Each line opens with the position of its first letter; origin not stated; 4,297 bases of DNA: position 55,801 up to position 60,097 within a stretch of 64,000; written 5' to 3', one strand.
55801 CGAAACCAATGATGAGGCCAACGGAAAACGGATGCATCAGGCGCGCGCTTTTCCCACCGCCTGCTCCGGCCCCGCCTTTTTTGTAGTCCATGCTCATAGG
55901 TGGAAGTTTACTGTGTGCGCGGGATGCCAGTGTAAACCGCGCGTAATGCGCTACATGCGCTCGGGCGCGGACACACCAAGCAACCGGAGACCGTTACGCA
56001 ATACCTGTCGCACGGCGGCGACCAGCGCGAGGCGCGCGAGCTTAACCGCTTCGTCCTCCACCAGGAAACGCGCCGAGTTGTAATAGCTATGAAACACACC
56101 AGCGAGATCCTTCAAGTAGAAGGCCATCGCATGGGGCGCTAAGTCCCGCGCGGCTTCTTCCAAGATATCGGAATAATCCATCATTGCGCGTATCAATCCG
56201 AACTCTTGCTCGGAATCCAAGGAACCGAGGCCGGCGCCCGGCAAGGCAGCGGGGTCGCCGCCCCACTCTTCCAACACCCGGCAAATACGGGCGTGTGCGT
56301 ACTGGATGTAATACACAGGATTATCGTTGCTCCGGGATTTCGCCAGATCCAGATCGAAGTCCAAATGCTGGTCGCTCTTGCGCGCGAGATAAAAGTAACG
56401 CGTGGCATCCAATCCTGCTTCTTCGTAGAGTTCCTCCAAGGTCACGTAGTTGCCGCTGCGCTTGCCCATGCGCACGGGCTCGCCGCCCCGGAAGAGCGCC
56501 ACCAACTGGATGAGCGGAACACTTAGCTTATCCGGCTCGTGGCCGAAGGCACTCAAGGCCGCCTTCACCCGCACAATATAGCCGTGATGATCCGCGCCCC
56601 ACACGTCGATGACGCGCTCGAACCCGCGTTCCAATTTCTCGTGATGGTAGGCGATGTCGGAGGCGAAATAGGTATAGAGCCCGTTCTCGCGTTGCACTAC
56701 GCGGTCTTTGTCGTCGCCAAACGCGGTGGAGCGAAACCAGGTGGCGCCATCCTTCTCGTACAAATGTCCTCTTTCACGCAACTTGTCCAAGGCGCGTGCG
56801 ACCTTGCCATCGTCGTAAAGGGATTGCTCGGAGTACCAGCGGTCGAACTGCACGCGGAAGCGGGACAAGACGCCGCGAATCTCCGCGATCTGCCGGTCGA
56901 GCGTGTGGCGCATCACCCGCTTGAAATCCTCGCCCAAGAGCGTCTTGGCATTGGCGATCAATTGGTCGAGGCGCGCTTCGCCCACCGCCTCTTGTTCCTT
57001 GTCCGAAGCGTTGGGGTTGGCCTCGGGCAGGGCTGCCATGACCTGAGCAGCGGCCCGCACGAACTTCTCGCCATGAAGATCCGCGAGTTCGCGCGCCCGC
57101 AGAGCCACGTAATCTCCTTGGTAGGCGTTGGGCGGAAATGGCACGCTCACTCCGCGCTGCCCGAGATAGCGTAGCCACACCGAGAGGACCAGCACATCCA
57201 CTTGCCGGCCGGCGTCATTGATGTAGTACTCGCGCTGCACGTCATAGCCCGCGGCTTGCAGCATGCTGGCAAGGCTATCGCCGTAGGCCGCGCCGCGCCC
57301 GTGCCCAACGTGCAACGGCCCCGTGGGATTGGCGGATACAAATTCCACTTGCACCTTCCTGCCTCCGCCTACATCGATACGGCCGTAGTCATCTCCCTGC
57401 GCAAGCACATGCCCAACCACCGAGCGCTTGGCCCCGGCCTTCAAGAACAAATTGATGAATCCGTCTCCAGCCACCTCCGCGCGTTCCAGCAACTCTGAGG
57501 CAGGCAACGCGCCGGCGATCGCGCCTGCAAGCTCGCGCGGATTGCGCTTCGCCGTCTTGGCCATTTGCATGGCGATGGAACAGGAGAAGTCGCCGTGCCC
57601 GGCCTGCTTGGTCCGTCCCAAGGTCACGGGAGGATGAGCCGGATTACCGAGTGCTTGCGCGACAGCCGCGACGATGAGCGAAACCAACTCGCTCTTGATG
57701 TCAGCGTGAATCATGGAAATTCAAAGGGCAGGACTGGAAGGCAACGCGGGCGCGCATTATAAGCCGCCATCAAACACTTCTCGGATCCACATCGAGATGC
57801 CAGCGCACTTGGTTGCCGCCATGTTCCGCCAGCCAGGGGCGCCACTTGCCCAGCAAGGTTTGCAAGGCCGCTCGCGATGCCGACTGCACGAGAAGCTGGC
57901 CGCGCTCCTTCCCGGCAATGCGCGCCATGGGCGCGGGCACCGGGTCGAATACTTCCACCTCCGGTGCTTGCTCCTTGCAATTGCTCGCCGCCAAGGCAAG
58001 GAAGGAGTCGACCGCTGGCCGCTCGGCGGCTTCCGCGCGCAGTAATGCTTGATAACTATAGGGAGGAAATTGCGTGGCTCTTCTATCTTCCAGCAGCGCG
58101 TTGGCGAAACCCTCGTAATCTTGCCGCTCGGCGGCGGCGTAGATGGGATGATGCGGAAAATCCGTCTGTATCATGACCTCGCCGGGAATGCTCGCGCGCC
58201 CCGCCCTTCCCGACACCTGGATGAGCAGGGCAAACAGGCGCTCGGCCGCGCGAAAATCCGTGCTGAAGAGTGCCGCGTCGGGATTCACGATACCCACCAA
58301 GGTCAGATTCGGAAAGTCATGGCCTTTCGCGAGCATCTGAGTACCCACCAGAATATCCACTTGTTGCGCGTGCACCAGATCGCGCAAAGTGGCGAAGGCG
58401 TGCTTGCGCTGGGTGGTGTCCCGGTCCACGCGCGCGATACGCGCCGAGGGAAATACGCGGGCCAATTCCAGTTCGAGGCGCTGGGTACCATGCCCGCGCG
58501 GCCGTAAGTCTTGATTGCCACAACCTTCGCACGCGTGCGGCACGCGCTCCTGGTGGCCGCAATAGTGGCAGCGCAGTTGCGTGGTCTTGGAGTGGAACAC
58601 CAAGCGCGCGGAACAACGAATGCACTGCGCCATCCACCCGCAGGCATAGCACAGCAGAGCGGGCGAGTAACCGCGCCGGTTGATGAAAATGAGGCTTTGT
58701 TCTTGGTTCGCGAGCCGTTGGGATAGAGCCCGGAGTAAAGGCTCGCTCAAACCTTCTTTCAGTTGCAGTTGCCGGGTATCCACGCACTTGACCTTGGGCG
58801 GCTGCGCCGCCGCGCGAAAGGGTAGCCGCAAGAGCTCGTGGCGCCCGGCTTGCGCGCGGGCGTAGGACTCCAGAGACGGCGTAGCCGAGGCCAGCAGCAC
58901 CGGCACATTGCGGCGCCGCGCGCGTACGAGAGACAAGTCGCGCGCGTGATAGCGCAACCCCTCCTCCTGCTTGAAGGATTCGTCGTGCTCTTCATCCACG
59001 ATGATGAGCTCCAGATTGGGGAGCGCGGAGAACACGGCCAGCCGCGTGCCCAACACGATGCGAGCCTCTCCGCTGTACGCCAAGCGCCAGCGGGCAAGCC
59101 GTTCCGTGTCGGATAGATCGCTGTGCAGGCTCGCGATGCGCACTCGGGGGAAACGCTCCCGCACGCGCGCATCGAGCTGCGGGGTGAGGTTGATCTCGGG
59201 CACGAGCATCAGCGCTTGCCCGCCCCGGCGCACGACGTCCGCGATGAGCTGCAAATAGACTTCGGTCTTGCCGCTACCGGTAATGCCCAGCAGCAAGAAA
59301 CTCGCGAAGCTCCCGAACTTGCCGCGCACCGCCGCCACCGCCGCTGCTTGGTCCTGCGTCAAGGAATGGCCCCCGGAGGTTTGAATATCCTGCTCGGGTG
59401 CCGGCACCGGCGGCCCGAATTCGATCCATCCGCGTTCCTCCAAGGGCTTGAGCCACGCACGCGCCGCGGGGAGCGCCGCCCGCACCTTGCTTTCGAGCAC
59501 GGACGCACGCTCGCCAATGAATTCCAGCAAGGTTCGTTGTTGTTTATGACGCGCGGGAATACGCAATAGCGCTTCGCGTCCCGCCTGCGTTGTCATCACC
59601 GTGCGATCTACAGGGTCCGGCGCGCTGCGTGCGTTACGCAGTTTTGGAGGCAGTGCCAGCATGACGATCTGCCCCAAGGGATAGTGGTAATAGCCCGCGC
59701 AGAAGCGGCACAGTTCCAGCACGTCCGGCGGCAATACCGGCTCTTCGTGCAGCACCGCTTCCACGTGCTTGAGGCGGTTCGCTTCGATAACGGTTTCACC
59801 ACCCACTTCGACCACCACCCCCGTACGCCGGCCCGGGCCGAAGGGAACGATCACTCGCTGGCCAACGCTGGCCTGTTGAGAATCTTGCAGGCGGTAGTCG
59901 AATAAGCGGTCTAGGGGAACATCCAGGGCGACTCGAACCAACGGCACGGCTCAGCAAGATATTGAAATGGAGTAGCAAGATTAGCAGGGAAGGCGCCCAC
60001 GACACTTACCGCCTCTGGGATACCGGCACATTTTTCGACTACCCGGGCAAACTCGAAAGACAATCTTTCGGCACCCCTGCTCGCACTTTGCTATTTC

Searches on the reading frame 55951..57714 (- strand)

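Call 45: search_protein_families(library=pfam, proteins=[window:55951-57714:-], max_evalue=1e-8)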
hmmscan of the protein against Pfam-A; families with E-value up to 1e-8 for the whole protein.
window:55951-57714:- (587 aa): 3 families
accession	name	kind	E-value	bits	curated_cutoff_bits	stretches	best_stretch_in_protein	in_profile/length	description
PF05746.21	DALR_1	-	3.4e-33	114.6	22.3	1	470-587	1-117/117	DALR anticodon binding domain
PF00750.26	tRNA-synt_1d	-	4.8e-26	92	23.3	1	102-437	4-302/349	tRNA synthetases class I (R), catalytic domain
PF03485.21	Arg_tRNA_synt_N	-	2.3e-21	76.7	21.5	1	10-91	3-85/85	Arginyl tRNA synthetase N terminal domain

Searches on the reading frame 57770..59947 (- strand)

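Call 45: search_protein_families(library=pfam, proteins=[window:57770-59947:-], max_evalue=1e-8)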
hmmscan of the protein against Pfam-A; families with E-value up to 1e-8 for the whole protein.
window:57770-59947:- (725 aa): 6 families
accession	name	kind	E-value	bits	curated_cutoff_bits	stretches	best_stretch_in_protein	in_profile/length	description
PF17764.6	PriA_3primeBD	-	9.3e-29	99.6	22.7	1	5-100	1-96/96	3'DNA-binding domain (3'BD)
PF18074.6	PriA_C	-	3.9e-22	79.3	26.9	1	629-722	1-95/95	Primosomal protein N C-terminal domain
PF00270.35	DEAD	-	2.7e-17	63.5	26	1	197-361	1-163/167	DEAD/DEAH box helicase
PF00271.37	Helicase_C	-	5.5e-12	46.3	23.5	0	502-585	40-109/110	Helicase conserved C-terminal domain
PF04851.21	ResIII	-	5.9e-10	39.7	22.5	1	195-326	3-140/164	Type III restriction enzyme, res subunit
PF18319.7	Zn_ribbon_PriA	-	2.9e-09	37.1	26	1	442-468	1-27/27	PriA DNA helicase Cys-rich region (CRR) domain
